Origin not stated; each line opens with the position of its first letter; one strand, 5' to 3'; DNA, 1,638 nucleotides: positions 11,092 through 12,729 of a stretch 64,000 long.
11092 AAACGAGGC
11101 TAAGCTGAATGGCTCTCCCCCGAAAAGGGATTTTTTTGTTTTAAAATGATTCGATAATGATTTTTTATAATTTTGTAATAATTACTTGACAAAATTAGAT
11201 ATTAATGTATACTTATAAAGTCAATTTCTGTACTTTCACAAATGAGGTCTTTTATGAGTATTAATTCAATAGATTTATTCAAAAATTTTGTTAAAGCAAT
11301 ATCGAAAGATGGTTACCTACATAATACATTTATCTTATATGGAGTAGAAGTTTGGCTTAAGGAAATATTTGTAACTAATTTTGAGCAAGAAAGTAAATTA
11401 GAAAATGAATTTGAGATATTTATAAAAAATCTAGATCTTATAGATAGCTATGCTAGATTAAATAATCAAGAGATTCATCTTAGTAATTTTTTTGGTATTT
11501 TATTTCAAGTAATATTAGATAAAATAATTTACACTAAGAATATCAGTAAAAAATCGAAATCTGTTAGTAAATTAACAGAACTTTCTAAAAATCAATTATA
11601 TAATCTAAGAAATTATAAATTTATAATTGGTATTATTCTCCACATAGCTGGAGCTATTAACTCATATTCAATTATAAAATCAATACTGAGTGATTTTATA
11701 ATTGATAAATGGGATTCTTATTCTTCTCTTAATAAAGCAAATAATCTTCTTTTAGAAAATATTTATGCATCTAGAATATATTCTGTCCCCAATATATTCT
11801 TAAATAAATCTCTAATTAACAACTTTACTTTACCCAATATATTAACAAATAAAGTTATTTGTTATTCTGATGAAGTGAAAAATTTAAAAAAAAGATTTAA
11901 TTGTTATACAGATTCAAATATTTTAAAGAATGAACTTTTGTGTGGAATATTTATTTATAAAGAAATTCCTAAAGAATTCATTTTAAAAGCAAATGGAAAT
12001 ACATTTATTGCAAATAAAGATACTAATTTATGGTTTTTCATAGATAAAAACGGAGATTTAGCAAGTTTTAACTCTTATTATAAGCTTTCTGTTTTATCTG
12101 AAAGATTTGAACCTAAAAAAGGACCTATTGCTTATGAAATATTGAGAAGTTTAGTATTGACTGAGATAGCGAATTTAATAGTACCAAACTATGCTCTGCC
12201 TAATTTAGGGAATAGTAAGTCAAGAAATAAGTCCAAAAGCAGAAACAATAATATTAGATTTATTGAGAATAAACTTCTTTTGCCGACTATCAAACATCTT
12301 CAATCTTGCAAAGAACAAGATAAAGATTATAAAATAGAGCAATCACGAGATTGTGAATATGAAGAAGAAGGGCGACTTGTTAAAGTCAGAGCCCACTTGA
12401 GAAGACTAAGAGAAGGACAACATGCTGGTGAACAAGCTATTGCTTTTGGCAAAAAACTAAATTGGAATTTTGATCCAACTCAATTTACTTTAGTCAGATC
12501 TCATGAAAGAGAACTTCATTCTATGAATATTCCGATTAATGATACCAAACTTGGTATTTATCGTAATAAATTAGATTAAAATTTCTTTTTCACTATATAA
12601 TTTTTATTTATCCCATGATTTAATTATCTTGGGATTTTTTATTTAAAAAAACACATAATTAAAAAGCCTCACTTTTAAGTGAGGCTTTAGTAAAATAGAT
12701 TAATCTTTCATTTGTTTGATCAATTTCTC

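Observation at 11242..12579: Two-member paralogous family with an unrecognised conserved C-terminal domain (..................), one copy beside tRNA-Leu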

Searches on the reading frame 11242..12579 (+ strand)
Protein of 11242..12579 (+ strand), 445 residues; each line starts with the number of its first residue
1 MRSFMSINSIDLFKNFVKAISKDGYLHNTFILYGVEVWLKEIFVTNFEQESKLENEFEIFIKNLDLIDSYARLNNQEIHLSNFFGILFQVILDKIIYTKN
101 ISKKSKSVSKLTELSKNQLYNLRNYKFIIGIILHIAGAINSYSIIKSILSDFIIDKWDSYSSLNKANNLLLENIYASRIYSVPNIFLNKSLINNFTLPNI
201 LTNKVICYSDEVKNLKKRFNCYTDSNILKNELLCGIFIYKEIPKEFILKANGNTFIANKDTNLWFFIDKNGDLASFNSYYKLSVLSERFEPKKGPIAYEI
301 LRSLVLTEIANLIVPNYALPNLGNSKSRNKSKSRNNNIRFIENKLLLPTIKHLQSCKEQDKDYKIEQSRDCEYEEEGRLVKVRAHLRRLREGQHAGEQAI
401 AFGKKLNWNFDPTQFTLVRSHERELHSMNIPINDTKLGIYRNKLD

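Call 4: search_protein_families(library=pfam, proteins=[window:11242-12579:+], max_evalue=1)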
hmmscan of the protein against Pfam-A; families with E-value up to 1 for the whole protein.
window:11242-12579:+ (445 aa): 1 family
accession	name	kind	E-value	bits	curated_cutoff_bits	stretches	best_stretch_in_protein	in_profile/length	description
PF13443.12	HTH_26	-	0.036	14.7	22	1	92-126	2-34/63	Cro/C1-type HTH DNA-binding domain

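Call 5: search_protein_families(library=phrogs, proteins=[window:11242-12579:+], max_evalue=1)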
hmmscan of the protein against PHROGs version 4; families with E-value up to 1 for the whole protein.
window:11242-12579:+ (445 aa): 0 families

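Call 6: search_protein_families(library=ncbifam, proteins=[window:11242-12579:+], max_evalue=1)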
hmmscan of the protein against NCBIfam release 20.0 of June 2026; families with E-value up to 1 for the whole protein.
window:11242-12579:+ (445 aa): 0 families

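Call 7: search_protein_families(library=padloc, proteins=[window:11242-12579:+], max_evalue=1)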
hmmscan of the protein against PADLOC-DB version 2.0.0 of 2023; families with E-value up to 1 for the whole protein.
window:11242-12579:+ (445 aa): 0 families

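Call 8: search_solved_structures(query=window:11242-12579:+, max_evalue=10)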
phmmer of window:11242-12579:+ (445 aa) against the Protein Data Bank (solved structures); distinct sequences matched with E-value up to 10: 1.
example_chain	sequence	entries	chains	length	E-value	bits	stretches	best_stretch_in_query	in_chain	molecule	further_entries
4o32_A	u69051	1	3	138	0.2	13.8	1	108-202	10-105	Thioredoxin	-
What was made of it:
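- Checked: No known family matches either copy (calls 4-8).
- Tried and rejected: Single-sequence and two-sequence searches against Pfam, PHROGs, NCBIfam, PADLOC and PDB gave nothing (calls 4-8).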

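Call 9: find_homologous_proteins(query=window:11242-12579:+, max_evalue=0.001)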
Query window:11242-12579:+ (445 aa): 2 proteins with E <= 0.001 among 7825 candidates.
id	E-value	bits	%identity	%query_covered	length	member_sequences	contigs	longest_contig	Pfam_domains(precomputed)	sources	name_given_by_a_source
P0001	1.1e-285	965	100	99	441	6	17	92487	-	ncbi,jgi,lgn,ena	-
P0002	6.1e-44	169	40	68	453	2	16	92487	-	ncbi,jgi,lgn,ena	-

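Call 13: find_encoding_contigs(protein=P0001, flank=10000, max_places=10)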
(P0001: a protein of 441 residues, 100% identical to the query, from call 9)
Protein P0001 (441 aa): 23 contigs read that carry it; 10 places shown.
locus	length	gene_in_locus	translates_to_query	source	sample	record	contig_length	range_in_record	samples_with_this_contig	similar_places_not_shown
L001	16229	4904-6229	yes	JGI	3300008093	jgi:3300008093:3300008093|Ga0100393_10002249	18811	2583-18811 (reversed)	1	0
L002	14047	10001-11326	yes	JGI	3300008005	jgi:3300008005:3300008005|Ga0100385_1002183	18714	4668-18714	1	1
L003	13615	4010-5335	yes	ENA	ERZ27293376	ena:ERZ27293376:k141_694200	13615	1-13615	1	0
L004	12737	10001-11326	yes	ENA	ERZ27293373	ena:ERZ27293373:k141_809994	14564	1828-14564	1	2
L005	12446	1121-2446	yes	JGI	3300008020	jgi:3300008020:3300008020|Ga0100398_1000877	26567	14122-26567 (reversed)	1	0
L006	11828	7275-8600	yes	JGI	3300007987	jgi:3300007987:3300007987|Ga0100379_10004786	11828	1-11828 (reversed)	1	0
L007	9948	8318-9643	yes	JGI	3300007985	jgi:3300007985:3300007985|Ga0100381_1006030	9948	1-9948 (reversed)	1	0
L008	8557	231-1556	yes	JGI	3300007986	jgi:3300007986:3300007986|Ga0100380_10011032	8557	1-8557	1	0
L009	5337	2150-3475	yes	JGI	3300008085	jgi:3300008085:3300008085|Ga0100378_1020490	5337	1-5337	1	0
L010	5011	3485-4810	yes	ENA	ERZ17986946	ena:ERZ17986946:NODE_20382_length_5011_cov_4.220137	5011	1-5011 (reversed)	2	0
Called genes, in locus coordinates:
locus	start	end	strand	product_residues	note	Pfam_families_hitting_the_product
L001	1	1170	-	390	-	?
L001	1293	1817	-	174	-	PF13238:AAA_18 (weak), PF13521:AAA_28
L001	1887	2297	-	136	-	-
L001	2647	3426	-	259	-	PF01061:ABC2_membrane, PF12698:ABC2_membrane_3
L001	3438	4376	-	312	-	PF00005:ABC_tran, PF13304:AAA_21 (weak)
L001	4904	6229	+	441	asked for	-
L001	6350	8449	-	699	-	-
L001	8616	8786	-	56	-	-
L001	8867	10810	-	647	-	PF02518:HATPase_c, PF00204:DNA_gyraseB, PF01751:Toprim, PF00986:DNA_gyraseB_C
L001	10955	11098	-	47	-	-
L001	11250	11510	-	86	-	-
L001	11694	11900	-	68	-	-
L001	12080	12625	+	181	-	PF13302:Acetyltransf_3, PF00583:Acetyltransf_1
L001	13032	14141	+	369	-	PF00712:DNA_pol3_beta, PF02767:DNA_pol3_beta_2, PF02768:DNA_pol3_beta_3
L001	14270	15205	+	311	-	-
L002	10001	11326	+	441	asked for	-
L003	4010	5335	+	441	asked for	-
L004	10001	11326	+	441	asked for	-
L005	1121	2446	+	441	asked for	-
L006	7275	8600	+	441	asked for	-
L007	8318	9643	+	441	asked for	-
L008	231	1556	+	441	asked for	-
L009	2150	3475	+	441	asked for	-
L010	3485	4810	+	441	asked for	-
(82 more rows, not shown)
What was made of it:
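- On Integrated mobile element at a tRNA gene (genomic island, prophage or ICE): The gene is present and identical in all 23 contigs read (call 13).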

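Call 18: find_related_loci(query=A1, collection=genome_contigs, flank=10000)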
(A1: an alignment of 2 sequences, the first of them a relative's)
Query A1 (441 aa) in genome_contigs; peptide patterns used: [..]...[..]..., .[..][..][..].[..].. (x = any residue, [..] = any of these).
71 stretches matched a pattern, but none encodes a relative of the query by tblastn (E <= 1e-3).

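Call 21: predict_structure(alignment_id=A1)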
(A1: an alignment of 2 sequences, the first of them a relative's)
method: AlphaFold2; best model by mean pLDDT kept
length: 441 residues; sequences in the alignment: 2
mean_pLDDT: 37.7   pTM: 0.30
mean pLDDT of the five models: 37.7, 34.2, 34.0, 33.2, 31.5
residues with pLDDT >= 90: 0; 70-90: 7; 50-70: 75; < 50: 359
segments of 3 or more residues with pLDDT < 50: 1-3, 76-78, 91-105, 107-441
pLDDT, mean of each block of 10 residues (from residue 1): 59 63 62 67 54 65 66 55 52 43 47 40 34 34 30 30 34 26 25 25 29 30 30 35 37 36 36 30 29 33 30 25 26 24 30 31 32 31 36 35 33 32 31 27 28
secondary structure, 60 per line:
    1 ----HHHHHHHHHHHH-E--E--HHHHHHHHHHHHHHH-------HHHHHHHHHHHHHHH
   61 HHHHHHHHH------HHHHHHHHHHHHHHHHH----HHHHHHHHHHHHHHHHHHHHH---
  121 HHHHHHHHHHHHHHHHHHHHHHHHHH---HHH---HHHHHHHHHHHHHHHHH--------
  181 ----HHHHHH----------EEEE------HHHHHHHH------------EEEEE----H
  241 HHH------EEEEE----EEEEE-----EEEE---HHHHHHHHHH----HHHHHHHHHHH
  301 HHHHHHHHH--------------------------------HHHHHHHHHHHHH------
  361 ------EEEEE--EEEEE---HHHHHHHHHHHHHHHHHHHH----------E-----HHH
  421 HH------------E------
elements in order: H5-16 H24-38 H46-69 H76-92 H97-117 H121-146 H156-172 H185-190 E201-204 H211-218 E231-235 H240-243 E250-254 E259-263 E269-272 H276-285 H290-309 H342-354 E367-371 E374-378 H382-401 H418-422
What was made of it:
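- Tried and rejected: AlphaFold with only the two paralogs was unusable (pLDDT 37.7, call 21).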

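Call 22: find_encoding_contigs(protein=P0002, flank=10000, max_places=8)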
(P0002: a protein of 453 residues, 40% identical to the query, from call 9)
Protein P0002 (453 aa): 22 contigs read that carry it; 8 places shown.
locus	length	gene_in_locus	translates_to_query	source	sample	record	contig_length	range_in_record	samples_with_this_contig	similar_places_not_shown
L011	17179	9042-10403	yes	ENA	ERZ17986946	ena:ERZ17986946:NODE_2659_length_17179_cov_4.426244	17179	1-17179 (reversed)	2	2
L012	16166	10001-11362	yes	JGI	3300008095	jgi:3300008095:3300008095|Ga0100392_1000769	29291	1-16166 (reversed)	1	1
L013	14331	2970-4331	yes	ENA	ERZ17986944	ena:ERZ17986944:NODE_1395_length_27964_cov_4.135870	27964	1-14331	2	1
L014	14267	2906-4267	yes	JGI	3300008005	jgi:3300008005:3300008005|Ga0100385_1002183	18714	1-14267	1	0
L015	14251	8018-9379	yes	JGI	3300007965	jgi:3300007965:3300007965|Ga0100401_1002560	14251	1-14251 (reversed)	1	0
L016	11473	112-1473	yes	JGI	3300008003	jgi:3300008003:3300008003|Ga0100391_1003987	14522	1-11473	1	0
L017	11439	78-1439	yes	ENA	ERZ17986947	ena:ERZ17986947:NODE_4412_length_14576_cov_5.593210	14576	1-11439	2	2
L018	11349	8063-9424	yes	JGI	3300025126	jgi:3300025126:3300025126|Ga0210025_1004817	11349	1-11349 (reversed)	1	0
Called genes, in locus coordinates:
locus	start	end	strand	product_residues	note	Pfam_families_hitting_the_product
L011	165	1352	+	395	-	PF04041:Glyco_hydro_130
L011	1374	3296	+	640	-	PF04041:Glyco_hydro_130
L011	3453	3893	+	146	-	-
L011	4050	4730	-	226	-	-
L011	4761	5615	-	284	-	PF17827:PrmC_N, PF05175:MTS, PF06325:PrmA, PF08242:Methyltransf_12 (weak), PF13649:Methyltransf_25 (faint), PF13847:Methyltransf_31 (weak)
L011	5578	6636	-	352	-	PF03462:PCRF, PF00472:RF-1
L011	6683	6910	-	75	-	PF01197:Ribosomal_L31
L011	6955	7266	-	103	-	PF00829:Ribosomal_L21p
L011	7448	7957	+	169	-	PF00186:DHFR_1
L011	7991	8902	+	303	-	PF00303:Thymidylat_synt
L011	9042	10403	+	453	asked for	-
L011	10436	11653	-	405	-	PF04932:Wzy_C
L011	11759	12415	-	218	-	PF00300:His_Phos_1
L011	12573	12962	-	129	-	-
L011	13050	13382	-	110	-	-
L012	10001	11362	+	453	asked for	-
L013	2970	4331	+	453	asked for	-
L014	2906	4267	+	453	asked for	-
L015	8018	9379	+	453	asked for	-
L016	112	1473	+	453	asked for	-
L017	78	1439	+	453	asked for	-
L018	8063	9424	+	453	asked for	-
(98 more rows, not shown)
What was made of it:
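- Real genes: identical protein on 23 and 22 contigs from JGI, ENA, Logan and NCBI samples (calls 13, 22).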

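Call 23: search_protein_representatives(alignment_id=A1)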
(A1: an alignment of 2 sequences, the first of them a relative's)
Query: 2 sequences, 475 profile positions. Proteins with E-value up to 0.001 (for the whole library): 5; up to 1e-10: 4; up to 1e-30: 2. The best 5 are listed.
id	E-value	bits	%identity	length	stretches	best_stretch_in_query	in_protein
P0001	2.4e-238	808.0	-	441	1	10-475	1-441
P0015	9.2e-55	202.7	-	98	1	376-474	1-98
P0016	1.2e-30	123.2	-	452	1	119-472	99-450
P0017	3.8e-28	114.9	-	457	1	136-471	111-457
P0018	3.2e-05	39.3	-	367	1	136-454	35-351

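Call 26: find_homologous_proteins(query=A2, max_evalue=0.01)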
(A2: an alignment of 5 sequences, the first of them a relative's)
Query A2 (5 sequences) (441 aa, profile of the alignment): 3 proteins with E <= 0.01 among 8000 candidates.
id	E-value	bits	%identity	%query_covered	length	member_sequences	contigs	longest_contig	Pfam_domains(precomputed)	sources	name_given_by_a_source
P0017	2.0e-189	648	28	63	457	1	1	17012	-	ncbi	-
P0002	2.2e-159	549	40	68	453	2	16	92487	-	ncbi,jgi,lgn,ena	-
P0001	8.7e-157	541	100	100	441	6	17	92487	-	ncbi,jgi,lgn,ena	-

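Call 27: search_solved_structures(query=A2, max_evalue=10)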
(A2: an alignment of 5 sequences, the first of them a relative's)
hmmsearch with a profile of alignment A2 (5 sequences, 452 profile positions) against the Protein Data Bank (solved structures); distinct sequences matched with E-value up to 10: 3.
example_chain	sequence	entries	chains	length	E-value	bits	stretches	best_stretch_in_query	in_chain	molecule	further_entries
6g2j_Q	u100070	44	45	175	1.4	11.1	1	404-427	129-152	NADH dehydrogenase [ubiquinone] iron-sulfur protein 4, mitochondrial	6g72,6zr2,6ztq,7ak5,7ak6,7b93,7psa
8zo8_S4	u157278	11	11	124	1.5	10.9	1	407-426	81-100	NADH dehydrogenase [ubiquinone] iron-sulfur protein 4, mitochondrial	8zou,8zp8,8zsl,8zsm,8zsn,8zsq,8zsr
7v2c_L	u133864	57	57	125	1.6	10.9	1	407-426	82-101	NADH dehydrogenase [ubiquinone] iron-sulfur protein 4, mitochondrial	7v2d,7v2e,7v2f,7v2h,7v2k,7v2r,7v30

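Call 28: search_protein_families(library=pfam, proteins=[P0016, P0017, P0018], max_evalue=1)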
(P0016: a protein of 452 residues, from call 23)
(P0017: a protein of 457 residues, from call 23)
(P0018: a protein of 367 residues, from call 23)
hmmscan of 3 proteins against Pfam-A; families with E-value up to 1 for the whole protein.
P0016 (452 aa): 0 families

P0017 (457 aa): 0 families

P0018 (367 aa): 1 family
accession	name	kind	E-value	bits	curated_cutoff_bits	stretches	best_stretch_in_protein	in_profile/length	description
PF22885.1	DUF7020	-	0.2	12.4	25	1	20-108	42-128/131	Domain of unknown function (DUF7020)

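Call 29: find_encoding_contigs(protein=P0017, flank=10000, max_places=6)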
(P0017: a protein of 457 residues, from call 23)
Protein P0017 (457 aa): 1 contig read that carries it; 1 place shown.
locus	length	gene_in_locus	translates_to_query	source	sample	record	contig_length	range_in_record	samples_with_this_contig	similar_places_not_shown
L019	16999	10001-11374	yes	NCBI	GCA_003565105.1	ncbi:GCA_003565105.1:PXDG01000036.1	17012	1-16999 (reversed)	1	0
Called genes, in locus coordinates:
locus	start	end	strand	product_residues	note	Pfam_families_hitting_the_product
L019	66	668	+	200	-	PF00677:Lum_binding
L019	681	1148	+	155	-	PF00885:DMRL_synthase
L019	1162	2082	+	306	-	PF06574:FAD_syn, PF01687:Flavokinase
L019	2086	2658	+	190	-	PF00300:His_Phos_1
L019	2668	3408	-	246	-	PF01988:VIT1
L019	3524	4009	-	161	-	PF13302:Acetyltransf_3 (weak), PF00583:Acetyltransf_1 (weak)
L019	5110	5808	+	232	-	PF02698:DUF218 (weak)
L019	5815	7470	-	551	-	PF06418:CTP_synth_N, PF07722:Peptidase_C26 (faint), PF00117:GATase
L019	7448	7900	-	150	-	PF01281:Ribosomal_L9_N, PF03948:Ribosomal_L9_C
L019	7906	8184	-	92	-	PF00708:Acylphosphatase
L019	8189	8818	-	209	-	PF02163:Peptidase_M50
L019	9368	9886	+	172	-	-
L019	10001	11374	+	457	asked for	-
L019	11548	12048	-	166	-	-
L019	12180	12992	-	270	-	-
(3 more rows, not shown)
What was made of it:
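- Closest known: P0017 of Parcubacteria group bacterium MAG T3Sed10_326m. Same: They are chromosomal and stand alone among housekeeping genes (call 29).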

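Call 30: find_encoding_contigs(protein=P0016, flank=10000, max_places=6)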
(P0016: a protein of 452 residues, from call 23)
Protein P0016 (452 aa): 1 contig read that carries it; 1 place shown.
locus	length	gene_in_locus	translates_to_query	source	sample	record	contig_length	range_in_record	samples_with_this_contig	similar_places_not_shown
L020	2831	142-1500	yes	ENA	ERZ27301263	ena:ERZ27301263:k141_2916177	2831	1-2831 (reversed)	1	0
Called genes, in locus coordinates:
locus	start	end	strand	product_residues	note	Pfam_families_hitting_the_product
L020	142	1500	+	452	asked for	-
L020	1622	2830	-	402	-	?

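Call 33: find_related_loci(query=A3, collection=genome_contigs, flank=10000)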
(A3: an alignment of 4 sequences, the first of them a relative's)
Query A3 (457 aa) in genome_contigs; peptide patterns used: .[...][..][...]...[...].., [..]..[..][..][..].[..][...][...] (x = any residue, [..] = any of these).
355 stretches matched a pattern; 1 encode a relative of the query (tblastn E <= 1e-3); 1 distinct loci.
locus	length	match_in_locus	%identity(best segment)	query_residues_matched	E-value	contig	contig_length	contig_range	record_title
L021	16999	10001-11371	100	1-457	0e+0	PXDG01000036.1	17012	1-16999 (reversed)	MAG: Parcubacteria group bacterium isolate T3Sed10_326m T3-Sed10-C6549, whole genome shotgun sequence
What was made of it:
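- Closest known: P0017 of Parcubacteria group bacterium MAG T3Sed10_326m. Different: Only one copy was found in that MAG, by a pattern-limited scan (call 33).
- The relative P0017 lies among rplI, pyrG and riboflavin genes in a Parcubacteria MAG (calls 29, 33).
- Tried and rejected: The next scan found only the Parcubacteria MAG (call 33).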

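Call 34: find_related_loci(query=A3, collection=metagenome_contigs, flank=8000)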
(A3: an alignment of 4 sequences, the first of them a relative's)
Query A3 (457 aa) in metagenome_contigs; peptide patterns used: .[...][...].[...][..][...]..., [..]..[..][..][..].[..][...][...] (x = any residue, [..] = any of these).
597 stretches matched a pattern, but none encodes a relative of the query by tblastn (E <= 1e-3).
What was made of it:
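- Tried and rejected: The first metagenome scan found nothing (call 34).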

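Call 38: find_homologous_proteins(query=P0018, max_evalue=0.01)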
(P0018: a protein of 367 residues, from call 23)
Query P0018 (367 aa): 10 proteins with E <= 0.01 among 3738 candidates.
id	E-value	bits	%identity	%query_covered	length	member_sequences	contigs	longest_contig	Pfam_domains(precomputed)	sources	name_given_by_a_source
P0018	6.5e-233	790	100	100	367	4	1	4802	-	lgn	-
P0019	8.7e-99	349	48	98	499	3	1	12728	-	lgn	-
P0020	1.9e-69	252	39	99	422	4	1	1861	-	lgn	-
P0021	7.4e-67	244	39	100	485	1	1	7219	-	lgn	-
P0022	8.7e-51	191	35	100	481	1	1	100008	-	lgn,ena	-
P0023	4.4e-47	179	37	100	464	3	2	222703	-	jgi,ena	-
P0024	5.4e-47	179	34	98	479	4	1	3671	-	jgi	-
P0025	2.4e-46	177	36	84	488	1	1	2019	-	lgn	-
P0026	2.2e-45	173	34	98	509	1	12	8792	-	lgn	-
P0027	2.5e-10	58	39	27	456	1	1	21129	-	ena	-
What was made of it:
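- Rarity: 5 proteins at E<=1e-3 among 1.84 billion representatives (call 23); 10 for the P0018 branch (call 38).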
